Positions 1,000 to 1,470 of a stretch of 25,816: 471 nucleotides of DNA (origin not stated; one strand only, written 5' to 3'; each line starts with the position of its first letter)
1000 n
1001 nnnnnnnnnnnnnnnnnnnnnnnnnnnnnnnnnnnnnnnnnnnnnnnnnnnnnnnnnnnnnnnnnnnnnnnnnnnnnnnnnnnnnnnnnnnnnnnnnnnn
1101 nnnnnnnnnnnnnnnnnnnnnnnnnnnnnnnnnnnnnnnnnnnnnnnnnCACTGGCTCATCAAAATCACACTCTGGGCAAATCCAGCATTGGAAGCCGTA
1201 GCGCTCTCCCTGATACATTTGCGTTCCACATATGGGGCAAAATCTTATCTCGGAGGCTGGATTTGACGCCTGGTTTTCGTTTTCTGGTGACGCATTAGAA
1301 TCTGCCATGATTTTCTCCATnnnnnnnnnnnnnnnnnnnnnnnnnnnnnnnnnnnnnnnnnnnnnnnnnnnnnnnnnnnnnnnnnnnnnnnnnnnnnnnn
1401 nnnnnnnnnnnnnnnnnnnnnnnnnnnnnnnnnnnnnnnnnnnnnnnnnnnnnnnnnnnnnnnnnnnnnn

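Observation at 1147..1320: Unannotated 57-aa zinc-ribbon ORF translationally coupled to the tail fibre assembly gene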

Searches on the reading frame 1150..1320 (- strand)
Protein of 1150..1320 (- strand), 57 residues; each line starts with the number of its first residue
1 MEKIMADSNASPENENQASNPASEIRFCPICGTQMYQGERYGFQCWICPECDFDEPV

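Call 4: search_protein_families(library=pfam, proteins=[window:1150-1320:-], max_evalue=1)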
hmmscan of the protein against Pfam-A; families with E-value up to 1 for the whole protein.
seq(57 aa): 15 families
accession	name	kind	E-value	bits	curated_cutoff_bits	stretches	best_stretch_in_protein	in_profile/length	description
PF13453.11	Zn_ribbon_TFIIB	-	8.7e-06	25.5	22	1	28-52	2-26/41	Transcription factor zinc-finger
PF13240.11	Zn_Ribbon_1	-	0.013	15.7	25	1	26-34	14-22/23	zinc-ribbon domain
PF12773.13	DZR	-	0.041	14.5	27.3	1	23-52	10-31/45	Double zinc ribbon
PF00130.28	C1_1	-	0.044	14.1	26.5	1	24-49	10-35/53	Phorbol esters/diacylglycerol binding domain (C1 domain)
PF23145.1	Zf_2nd_IFT121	-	0.045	13.9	25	0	22-34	31-43/45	IFT121, second zinc finger domain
PF13248.11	Zn_ribbon_3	-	0.046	13.7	27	1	20-34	11-25/26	zinc-ribbon domain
PF14169.11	YdjO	-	0.054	13.7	27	1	27-41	41-55/59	Cold-inducible protein YdjO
PF03107.22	C1_2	-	0.07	13.9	26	1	20-53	12-41/48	C1 domain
PF03119.21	DNA_ligase_ZBD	-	0.093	13.1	25.8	0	28-34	2-8/27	NAD-dependent DNA ligase C4 zinc finger domain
PF19335.5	HMBD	-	0.098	13.1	23.6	0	28-35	18-25/28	Heavy metal binding domain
PF23137.1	HVO_0758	-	0.18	12.1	27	0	21-34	38-51/55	HVO_0758 mu-protein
PF20097.4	DUF6487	-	0.24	12.3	24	1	28-38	1-11/67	Domain of unknown function (DUF6487)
PF02132.21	RecR_ZnF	-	0.32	11.3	22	1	25-33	1-9/21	RecR, Cys4-zinc finger domain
PF07282.18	Cas12f1-like_TNB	-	0.49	11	26.3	1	28-53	31-48/60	Cas12f1-like, TNB domain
PF24463.1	DUF7577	-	0.88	9.7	28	1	26-34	3-11/27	Domain of unknown function (DUF7577)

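Call 5: search_protein_families(library=phrogs, proteins=[window:1150-1320:-], max_evalue=1)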
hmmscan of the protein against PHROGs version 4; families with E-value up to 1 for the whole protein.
seq(57 aa): 10 families
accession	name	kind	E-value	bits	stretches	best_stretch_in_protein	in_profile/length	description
phrog_25323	-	unknown function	0.002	19.1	1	15-52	72-109/159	-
phrog_2945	-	unknown function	0.007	17.2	1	21-54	5-41/68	-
phrog_95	-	integration and excision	0.021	14.4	1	4-51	354-406/651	integrase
phrog_7051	-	unknown function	0.024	15.2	1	24-33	10-19/37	-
phrog_36677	-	unknown function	0.069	13.3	1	7-52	238-282/352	-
phrog_1494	-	unknown function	0.099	12.8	1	14-36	188-210/226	-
phrog_32271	-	unknown function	0.22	12.4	1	14-39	6-31/71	-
phrog_7392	-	unknown function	0.26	12.6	1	16-34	11-29/116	-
phrog_6422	-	moron, auxiliary metabolic gene and host takeover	0.68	11.3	0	22-51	27-58/120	Lar-like restriction alleviation protein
phrog_4875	-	unknown function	0.75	11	1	24-39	29-44/77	-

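Call 6: search_dna_similar(query=window:1150-1320:-, collection=phages, mode=protein, max_evalue=10, max_rows=30)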
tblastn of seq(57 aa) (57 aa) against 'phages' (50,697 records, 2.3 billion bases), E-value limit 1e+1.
Records with a match: 219; places in all: 219; records where one place covers at least 80% of the query: 1.
Best place of each record, by identity: <60% 219.
By first word of the organism name: Klebsiella 198; Edwardsiella 4; Escherichia 3; Bacteriophage 2; Bacillus 2; Mycobacterium 2; Vibrio 1; Leptolyngbya 1; Plectonema 1; Listeria 1; and 4 more.
By host as written in the record: Klebsiella pneumoniae 87; - 46; Klebsiella pneumoniae B5055 5; Klebsiella sp. 51851 4; Klebsiella sp. 46704 4; Klebsiella sp. 4; Klebsiella pneumoniae 52145 3; Klebsiella sp. MDRT1 3; and 48 more.
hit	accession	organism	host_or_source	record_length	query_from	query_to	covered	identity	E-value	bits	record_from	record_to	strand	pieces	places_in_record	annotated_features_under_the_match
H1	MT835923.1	Bacteriophage sp.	human fecal samples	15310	1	53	93%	34.0%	2e-2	36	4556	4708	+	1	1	record has no annotation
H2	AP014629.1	Edwardsiella phage GF-2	-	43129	17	53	65%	43.6%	2e-3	39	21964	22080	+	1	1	hypothetical protein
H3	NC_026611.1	Edwardsiella phage GF-2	-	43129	17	53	65%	43.6%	2e-3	39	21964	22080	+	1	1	hypothetical protein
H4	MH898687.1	Edwardsiella phage Edno5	Edwardsiella anguillarum EA011113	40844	22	53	56%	50.0%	4e-2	35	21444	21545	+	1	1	hypothetical protein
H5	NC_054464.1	Edwardsiella phage Edno5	Edwardsiella anguillarum EA011113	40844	22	53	56%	50.0%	4e-2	35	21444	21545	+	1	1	hypothetical protein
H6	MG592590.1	Vibrio phage 1.223.O._10N.261.48.A9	Vibrio lentus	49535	16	56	72%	36.4%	5e-1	32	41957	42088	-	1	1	coil containing protein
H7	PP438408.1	Leptolyngbya phage Lbo-JY16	Leptolyngbya boryana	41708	25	57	58%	41.0%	8e+0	29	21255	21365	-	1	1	hypothetical protein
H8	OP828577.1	Plectonema phage Lbo240-yong2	Leptolyngya boryana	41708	25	57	58%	41.0%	8e+0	29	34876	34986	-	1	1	rubredoxin-related protein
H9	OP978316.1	Klebsiella phage vB_KpS_KW1.2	Klebsiella pneumoniae 52145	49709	29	50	39%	45.5%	1e+0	31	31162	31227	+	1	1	head morphogenesis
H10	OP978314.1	Klebsiella phage vB_KpS_KW1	Klebsiella pneumoniae 52145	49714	29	50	39%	45.5%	1e+0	31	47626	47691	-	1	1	head morphogenesis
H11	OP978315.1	Klebsiella phage vB_KpS_KW1.1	Klebsiella pneumoniae 52145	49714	29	50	39%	45.5%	1e+0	31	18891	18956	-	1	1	head morphogenesis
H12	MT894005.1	Klebsiella phage MMBB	Klebsiella pneumoniae B5055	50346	29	52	42%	41.7%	2e+0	30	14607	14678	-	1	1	head morphogenesis protein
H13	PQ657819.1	Klebsiella phage Roth75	Klebsiella sp. 51851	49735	29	52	42%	41.7%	2e+0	30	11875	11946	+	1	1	minor capsid protein 2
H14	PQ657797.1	Klebsiella phage Roth24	Klebsiella sp. 18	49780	29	52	42%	41.7%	2e+0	30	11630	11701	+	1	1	minor capsid protein 2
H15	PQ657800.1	Klebsiella phage Roth30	Klebsiella sp. CFI_014_VIM4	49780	29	52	42%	41.7%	2e+0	30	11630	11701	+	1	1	minor capsid protein 2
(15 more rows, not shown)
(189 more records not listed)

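Call 11: find_homologous_proteins(query=window:1150-1320:-, max_evalue=0.01)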
Query seq(57 aa) (57 aa): 47 proteins with E <= 0.01 among 47 candidates.
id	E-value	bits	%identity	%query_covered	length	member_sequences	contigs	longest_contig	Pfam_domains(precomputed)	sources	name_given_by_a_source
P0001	1.6e-27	112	81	100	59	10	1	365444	PF13453.12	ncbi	ncbi:TPA: zf-TFIIB domain-containing protein [Escherichia coli]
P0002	1.8e-25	105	81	93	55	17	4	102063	PF13453.12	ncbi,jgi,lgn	ncbi:zf-TFIIB domain-containing protein [Escherichia coli]|jgi:ribosomal protein L37AE/L43A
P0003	4.6e-23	98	74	93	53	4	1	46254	-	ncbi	-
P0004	3.8e-22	95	72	93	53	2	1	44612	-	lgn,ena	-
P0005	4.9e-22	95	72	93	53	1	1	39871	-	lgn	-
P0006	5.4e-22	95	74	93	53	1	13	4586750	PF13453.12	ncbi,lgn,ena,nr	ncbi:TPA: zf-TFIIB domain-containing protein [Enterobacter asburiae]|nr:zf-TFIIB domain-containing p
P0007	1.6e-21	93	75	93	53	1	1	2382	PF13453.12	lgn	-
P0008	6.3e-21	91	74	93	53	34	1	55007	-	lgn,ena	-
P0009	6.7e-21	91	70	93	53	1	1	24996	-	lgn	-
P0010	9.3e-21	91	68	100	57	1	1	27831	PF13453.12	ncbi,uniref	ncbi:zf-TFIIB domain-containing protein [Enterobacter asburiae]|uniref:zf-TFIIB domain-containing pr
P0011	1.3e-20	90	72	93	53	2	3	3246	-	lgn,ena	-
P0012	1.8e-20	90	70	93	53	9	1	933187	-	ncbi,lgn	ncbi:hypothetical protein ACRZCP_002155 [Enterobacter asburiae]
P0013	2.9e-20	89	70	93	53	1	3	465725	PF13453.12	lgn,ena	-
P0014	5.4e-20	88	70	93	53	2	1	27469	-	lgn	-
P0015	6.6e-20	88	70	93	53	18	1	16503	PF13453.12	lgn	-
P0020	2.7e-19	86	68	93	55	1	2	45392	PF13453.12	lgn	-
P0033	3.1e-17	80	64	93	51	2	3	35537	PF13453.12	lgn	-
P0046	8.8e-15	72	67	86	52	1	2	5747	PF13453.12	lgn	-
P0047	3.0e-14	70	88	58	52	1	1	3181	PF13453.12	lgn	-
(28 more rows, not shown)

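Call 14: find_related_loci(query=A1, collection=viral_contigs, flank=5000)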
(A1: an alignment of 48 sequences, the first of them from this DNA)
Query A1 (57 aa) in viral_contigs; peptide patterns used: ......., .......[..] (x = any residue, [..] = any of these).
490 stretches matched a pattern; 32 encode a relative of the query (tblastn E <= 1e-3); 32 distinct loci.
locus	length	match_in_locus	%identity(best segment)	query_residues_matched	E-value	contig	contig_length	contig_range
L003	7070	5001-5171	100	1-57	3e-36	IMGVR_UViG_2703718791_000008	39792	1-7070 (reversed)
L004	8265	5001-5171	100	1-57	3e-36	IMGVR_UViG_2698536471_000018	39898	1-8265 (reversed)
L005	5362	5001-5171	100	1-57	3e-36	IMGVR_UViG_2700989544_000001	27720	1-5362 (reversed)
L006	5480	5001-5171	98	1-57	4e-35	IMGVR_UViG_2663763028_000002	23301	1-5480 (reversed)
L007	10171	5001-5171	81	1-57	4e-31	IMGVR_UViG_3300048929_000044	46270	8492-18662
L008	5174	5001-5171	75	1-57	9e-29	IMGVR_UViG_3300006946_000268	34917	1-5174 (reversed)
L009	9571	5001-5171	72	1-57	3e-26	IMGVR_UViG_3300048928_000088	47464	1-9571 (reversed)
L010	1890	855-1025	70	1-57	2e-25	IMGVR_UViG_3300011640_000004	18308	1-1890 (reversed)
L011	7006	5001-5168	72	1-57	4e-25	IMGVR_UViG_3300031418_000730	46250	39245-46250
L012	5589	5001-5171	70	1-57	3e-25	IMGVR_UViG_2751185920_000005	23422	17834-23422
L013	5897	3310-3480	70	1-57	3e-25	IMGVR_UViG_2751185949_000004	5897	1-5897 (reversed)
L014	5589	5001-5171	70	1-57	3e-25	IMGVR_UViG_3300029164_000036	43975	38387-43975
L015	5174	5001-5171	70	1-57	3e-25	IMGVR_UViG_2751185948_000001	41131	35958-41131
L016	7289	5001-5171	68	1-57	6e-25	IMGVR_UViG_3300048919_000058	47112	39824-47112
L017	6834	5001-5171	67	1-57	9e-25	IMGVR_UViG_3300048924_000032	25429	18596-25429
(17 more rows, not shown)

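Call 15: find_related_loci(query=A1, collection=genome_contigs, flank=5000)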
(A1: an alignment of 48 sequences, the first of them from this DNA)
Query A1 (57 aa) in genome_contigs; peptide patterns used: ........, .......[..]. (x = any residue, [..] = any of these).
59 stretches matched a pattern; 4 encode a relative of the query (tblastn E <= 1e-3); 4 distinct loci.
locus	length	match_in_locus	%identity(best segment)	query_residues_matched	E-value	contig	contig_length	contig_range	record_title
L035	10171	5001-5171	68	1-57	1e-25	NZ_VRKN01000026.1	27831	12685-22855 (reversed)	Enterobacter asburiae strain TN152 NODE_26_length_27831_cov_130.217, whole genome shotgun sequence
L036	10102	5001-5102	79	24-57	6e-19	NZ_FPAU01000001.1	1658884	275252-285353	Kosakonia arachidis strain Ah-143, whole genome shotgun sequence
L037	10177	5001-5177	54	2-57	4e-18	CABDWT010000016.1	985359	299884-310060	Phytobacter ursingii strain ATCC27989T genome assembly, contig: ATCC27989T_contig_6, whole genome shotgun sequence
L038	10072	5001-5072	58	19-41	2e-5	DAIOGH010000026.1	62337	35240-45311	MAG TPA_asm: Paracoccaceae bacterium isolate CTOTU24466 NODE_412_length_62337_cov_14.900662, whole genome shotgun sequen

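Call 19: search_protein_representatives(protein=window:1150-1308:-)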
Query: 53 residues. Proteins with E-value up to 0.001 (for the whole library): 17; up to 1e-10: 3; up to 1e-30: 1. The best 17 are listed.
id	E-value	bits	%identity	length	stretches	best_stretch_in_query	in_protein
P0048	5.8e-59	208.6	34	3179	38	14-34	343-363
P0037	1.2e-17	79.1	69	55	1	1-51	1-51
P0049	1.3e-11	60.3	51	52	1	4-52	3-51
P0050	1.2e-10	57.2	48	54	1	5-53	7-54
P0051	7.0e-10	54.8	55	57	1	12-51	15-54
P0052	2.7e-09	52.9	48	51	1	12-53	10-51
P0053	1.9e-08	50.3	58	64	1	11-52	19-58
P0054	2.6e-08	49.9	47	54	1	9-53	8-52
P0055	2.1e-06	43.9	32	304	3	13-48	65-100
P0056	1.1e-05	41.6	49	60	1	13-53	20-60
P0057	1.3e-05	41.4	31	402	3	6-49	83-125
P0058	3.2e-05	40.2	56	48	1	22-53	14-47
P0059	3.9e-05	39.9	36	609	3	9-48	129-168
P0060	9.1e-05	38.8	40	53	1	1-53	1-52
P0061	2.4e-04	37.5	33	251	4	15-45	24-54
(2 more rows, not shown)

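Call 22: get_annotated_region(hit=H2, flank=5000)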
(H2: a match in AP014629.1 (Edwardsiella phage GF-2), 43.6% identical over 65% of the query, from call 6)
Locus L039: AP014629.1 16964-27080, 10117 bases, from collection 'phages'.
description: Edwardsiella phage GF-2 DNA, complete sequence.
organism: Edwardsiella phage GF-2 (NCBI taxid 1537091)
taxonomy: Viruses; Duplodnaviria; Heunggongvirae; Uroviricota; Caudoviricetes; Gofduovirus; Gofduovirus GF2
host: -; source: -; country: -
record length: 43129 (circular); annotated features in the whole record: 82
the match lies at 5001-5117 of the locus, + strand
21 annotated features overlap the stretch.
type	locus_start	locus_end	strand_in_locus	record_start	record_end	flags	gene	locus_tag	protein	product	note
CDS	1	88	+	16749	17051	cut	-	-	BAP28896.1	putative structural protein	GF-2_ORF-25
CDS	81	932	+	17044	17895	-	-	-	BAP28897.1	hypothetical protein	GF-2_ORF-26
CDS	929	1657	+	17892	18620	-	-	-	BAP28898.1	putative baseplate protein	GF-2_ORF-27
CDS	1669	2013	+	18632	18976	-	-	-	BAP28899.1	hypothetical protein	GF-2_ORF-28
CDS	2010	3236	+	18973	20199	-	-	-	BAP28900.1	hypothetical protein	GF-2_ORF-29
CDS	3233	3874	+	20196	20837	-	-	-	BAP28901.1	hypothetical protein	GF-2_ORF-30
CDS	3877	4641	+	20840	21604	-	-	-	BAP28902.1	putative tail fiber protein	GF-2_ORF-31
CDS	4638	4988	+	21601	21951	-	-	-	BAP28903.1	putative tail assembly chaperone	GF-2_ORF-32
CDS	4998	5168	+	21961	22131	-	-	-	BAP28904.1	hypothetical protein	GF-2_ORF-33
CDS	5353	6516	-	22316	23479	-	-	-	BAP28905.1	putative integrase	GF-2_ORF-34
CDS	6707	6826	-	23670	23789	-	-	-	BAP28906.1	hypothetical protein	GF-2_ORF-35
CDS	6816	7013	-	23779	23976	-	-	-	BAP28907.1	hypothetical protein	GF-2_ORF-36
CDS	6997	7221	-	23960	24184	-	-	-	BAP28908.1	hypothetical protein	GF-2_ORF-37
CDS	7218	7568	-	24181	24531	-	-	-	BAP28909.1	hypothetical protein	GF-2_ORF-38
CDS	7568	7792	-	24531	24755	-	-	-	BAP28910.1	hypothetical protein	GF-2_ORF-39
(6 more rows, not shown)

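Call 26: search_solved_structures(query=A2, max_evalue=10, show_alignments=3)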
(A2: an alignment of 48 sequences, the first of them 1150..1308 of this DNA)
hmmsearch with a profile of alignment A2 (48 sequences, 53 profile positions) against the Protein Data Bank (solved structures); distinct sequences matched with E-value up to 10: 13.
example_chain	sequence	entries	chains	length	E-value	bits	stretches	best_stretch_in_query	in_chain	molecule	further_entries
2k5c_A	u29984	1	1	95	0.046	17.2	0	20-32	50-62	uncharacterized protein PF0385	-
3mps_A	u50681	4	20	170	0.068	16.6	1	5-29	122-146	Rubrerythrin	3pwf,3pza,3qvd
1nnq_A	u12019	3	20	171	0.069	16.6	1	5-29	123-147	Rubrerythrin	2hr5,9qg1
8hkx_S27A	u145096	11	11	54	0.081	16.4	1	12-52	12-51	30S ribosomal protein S27ae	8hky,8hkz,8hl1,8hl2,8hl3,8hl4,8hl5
5k2m_E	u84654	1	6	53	0.17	15.3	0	19-31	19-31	Probable lysine biosynthesis protein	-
7oqy_Y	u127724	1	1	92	0.17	15.3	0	21-31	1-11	DNA-directed RNA polymerase, subunit M (RpoM-2)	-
1zt2_A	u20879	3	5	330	0.49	13.9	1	17-30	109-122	DNA primase small subunit | DNA primase small subunit PriS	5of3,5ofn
8yoz_A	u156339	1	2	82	0.69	13.4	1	23-47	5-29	Transcription factor zinc-finger domain-containing protein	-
1jj2_Y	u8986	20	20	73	0.84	13.1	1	23-49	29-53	RIBOSOMAL PROTEIN L37Ae | 50S ribosomal protein L37AE | L37Ae 50S ribosomal protein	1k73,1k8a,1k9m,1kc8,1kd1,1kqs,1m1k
2ff0_A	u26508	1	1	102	5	10.6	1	23-41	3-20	Steroidogenic factor 1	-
9e6q_Ai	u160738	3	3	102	6.1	10.4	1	24-47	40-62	Large ribosomal subunit protein eL43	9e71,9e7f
2ey4_E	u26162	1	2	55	7.3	10.1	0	23-30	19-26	Ribosome biogenesis protein Nop10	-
2rfk_B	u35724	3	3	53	7.7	10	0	23-30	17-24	Ribosome biogenesis protein Nop10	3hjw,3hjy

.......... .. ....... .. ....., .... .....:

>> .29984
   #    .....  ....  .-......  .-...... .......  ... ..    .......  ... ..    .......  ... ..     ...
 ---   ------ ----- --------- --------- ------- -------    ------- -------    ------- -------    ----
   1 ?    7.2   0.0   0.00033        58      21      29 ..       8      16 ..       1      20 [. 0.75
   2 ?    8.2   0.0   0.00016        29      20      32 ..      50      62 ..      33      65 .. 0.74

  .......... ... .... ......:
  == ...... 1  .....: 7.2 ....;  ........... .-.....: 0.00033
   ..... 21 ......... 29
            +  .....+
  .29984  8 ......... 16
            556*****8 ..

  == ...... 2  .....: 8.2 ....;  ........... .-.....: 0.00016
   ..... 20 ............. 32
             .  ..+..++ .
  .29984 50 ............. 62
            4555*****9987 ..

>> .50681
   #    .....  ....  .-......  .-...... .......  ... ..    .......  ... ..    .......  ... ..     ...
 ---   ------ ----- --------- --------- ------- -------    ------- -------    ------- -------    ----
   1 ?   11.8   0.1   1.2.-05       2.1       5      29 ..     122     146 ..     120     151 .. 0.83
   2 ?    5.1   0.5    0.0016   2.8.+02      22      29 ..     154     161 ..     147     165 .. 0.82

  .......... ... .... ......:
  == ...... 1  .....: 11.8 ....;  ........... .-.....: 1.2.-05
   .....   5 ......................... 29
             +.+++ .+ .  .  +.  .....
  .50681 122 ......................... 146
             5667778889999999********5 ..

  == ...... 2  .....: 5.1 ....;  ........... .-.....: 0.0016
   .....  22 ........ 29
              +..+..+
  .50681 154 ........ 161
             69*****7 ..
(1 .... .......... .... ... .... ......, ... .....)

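Call 30: predict_structure(alignment_id=A2)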
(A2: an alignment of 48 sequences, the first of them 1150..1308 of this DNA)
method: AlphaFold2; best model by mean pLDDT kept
length: 53 residues; sequences in the alignment: 48
mean_pLDDT: 67.3   pTM: 0.40
mean pLDDT of the five models: 67.3, 66.1, 64.0, 63.0, 62.0
residues with pLDDT >= 90: 0; 70-90: 31; 50-70: 4; < 50: 18
segments of 3 or more residues with pLDDT < 50: 1-18
pLDDT, mean of each block of 10 residues (from residue 1): 46 47 80 82 80 71
secondary structure, 60 per line:
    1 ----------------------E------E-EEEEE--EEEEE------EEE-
elements in order: E32-36 E39-43 E50-52

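Call 35: fold_search(model_id=the predicted structure, library=pdb)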
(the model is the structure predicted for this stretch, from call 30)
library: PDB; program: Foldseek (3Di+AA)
matches with E <= 10: 160; with E <= 0.001: 0
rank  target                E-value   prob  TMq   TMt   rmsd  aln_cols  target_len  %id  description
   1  5flm_I                1.4e-01  1.00  0.59  0.29   1.2        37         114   27  Structure of transcribing mammalian RNA polymerase II (released 2016-01-20)
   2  6ted_I                1.7e-01  1.00  0.59  0.28   1.3        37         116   27  Structure of complete, activated transcription complex Pol II-DSIF-PAF-SPT6 uncovers allosteric elongation activation  (released 2020-07-22)
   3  5oik_I                1.9e-01  0.99  0.59  0.29   2.2        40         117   28  Structure of an RNA polymerase II-DSIF transcription elongation complex (released 2017-09-13)
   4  7z1l_I                1.9e-01  0.99  0.54  0.28   1.5        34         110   24  Structure of yeast RNA Polymerase III Pre-Termination Complex (PTC) (released 2022-08-31)
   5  5iy6_I                2.0e-01  0.96  0.57  0.27   9.2        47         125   23  Human holo-PIC in the closed state (released 2016-05-18)
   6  8yoz_B                2.2e-01  0.99  0.53  0.38   1.6        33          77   30  Crystal structure of the small zinc-finger protein ZifS (TTHA0897) from Thermus thermophilus HB8. (released 2025-03-19)
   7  6gmh_I                2.3e-01  0.99  0.60  0.29   2.6        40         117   25  Structure of activated transcription complex Pol II-DSIF-PAF-SPT6 (released 2018-08-22)
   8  8yoz_A                2.6e-01  0.99  0.53  0.37   1.8        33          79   30  Crystal structure of the small zinc-finger protein ZifS (TTHA0897) from Thermus thermophilus HB8. (released 2025-03-19)
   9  9mu9_I                2.6e-01  0.98  0.58  0.29   2.1        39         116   26  Structure of a native Drosophila melanogaster Nucleosome Elongation Complex (Pol II EC-nucleosome). Composite map (released 2025-02-19)
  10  8hyj_I                2.6e-01  0.98  0.55  0.32   1.6        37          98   27  A cryo-EM structure of KTF1-bound polymerase V transcription elongation complex (released 2023-06-21)
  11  8xrm_I                2.8e-01  0.99  0.60  0.29   1.2        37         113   27  RNA polymerase II elongation complex with DSIF, SPT6, and ELOF1 transcribing genomic DNA extracted from human nuclei (released 2025-05-07)
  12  7z31_I                3.0e-01  0.98  0.53  0.59   1.6        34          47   24  Structure of yeast RNA Polymerase III-Ty1 integrase complex at 2.7 A (focus subunit C11, no C11 C-terminal Zn-ribbon i (released 2023-04-05)
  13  5xog_I                3.9e-01  0.99  0.57  0.28   1.1        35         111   28  RNA Polymerase II elongation complex bound with Spt5 KOW5 and Elf1 (released 2017-08-16)
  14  6drd_I                4.2e-01  0.97  0.57  0.30   1.4        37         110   27  RNA Pol II(G) (released 2018-10-17)
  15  7b7u_I                4.8e-01  0.97  0.59  0.29   1.4        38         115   26  Cryo-EM structure of mammalian RNA polymerase II in complex with human RPAP2 (released 2021-05-19)
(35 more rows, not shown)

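Call 44: search_protein_families(library=ncbifam, proteins=[window:1150-1308:-], max_evalue=10)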
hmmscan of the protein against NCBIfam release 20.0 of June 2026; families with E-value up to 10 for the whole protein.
window:1150-1308:- (53 aa): 12 families
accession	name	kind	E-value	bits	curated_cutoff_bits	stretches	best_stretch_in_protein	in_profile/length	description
NF002362.0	PRK01343.1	equivalog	0.012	15.2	79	1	7-48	4-44/66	DNA gyrase inhibitor YacG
NF048018.1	IS256_N_4Cys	domain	0.022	15.4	27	1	24-47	2-27/31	transposase-like zinc-binding domain-containing protein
NF003058.0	PRK03976.1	equivalog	0.06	13.3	87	1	22-49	37-62/91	50S ribosomal protein L37ae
NF006417.0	PRK08665.1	equivalog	0.06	11.6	961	1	7-50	717-756/759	vitamin B12-dependent ribonucleotide reductase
TIGR03831.1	YgiT_finger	domain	0.083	13.2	20.2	1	24-36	1-13/46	YgiT-type zinc finger protein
NF050000.1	IS1_IS1595_Zn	domain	0.1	13.2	28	1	24-47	1-27/34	IS1/IS1595 family N-terminal zinc-binding domain-containing protein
NF041909.1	HVO_2753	equivalog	0.11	12.4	80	1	24-52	29-59/59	HVO_2753 family zinc finger protein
NF041912.1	HVO_0758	equivalog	0.14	12.1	70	1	15-30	36-51/55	HVO_0758 family zinc finger protein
TIGR00515.1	accD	equivalog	0.14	11.5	317.45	1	7-50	12-54/285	acetyl-CoA carboxylase, carboxyltransferase subunit beta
NF038281.1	IS200_TnpB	exception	0.19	10.8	425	1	22-48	316-342/360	IS200/IS605 family element RNA-guided endonuclease TnpB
NF041914.1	HVO_2523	equivalog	0.28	11.2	60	1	22-33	1-12/33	HVO_2523 family zinc finger protein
TIGR03830.1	CxxCG_CxxCG_HTH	subfamily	0.36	10.6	61.8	1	14-36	25-46/127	type II TA system antitoxin MqsA family protein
